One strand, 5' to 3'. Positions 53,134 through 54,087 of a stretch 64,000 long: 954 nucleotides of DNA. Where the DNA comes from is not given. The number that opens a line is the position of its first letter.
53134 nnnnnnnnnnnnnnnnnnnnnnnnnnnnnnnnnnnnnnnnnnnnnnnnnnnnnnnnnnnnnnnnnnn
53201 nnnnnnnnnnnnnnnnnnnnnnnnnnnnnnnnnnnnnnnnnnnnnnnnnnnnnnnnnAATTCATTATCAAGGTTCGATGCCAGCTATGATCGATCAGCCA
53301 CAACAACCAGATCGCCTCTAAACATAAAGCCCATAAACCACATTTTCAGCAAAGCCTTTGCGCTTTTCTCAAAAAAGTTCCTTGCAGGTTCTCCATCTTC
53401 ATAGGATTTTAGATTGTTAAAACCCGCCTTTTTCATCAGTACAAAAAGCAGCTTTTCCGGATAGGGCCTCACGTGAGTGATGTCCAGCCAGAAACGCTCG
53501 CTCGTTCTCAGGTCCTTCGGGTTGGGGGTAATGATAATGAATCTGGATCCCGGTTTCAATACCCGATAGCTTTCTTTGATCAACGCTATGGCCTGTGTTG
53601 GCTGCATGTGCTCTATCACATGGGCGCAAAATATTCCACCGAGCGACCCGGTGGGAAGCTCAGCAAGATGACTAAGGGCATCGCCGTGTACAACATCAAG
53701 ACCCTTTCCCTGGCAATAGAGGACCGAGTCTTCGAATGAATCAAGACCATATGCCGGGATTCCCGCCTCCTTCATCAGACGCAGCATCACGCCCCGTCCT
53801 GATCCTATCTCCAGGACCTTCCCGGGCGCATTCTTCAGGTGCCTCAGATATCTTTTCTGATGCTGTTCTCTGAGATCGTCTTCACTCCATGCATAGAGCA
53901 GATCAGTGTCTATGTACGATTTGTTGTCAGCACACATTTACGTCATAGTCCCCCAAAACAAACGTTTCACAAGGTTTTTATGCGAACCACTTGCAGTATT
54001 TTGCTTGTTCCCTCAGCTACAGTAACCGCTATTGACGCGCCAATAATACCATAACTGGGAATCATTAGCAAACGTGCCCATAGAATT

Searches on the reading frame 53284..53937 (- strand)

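Call 78: search_protein_families(library=pfam, proteins=[window:53284-53937:-], max_evalue=0.001)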
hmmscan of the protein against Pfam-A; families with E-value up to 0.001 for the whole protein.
window:53284-53937:- (217 aa): 6 families
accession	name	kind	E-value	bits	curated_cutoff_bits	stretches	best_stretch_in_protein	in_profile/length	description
PF13489.12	Methyltransf_23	-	3.9e-17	62.9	27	1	28-177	11-163/164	Methyltransferase domain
PF08241.18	Methyltransf_11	-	1.6e-11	45.1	21.2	1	42-135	1-95/95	Methyltransferase domain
PF07021.18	MetW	-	2.3e-10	40.9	21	1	30-139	6-111/193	Methionine biosynthesis protein MetW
PF13649.12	Methyltransf_25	-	1.2e-09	39.2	27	1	41-130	1-96/97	Methyltransferase domain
PF08242.18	Methyltransf_12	-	6e-05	24.1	30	1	42-132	1-97/98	Methyltransferase domain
PF13847.12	Methyltransf_31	-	0.00017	21.8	27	1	40-149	6-128/145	Methyltransferase domain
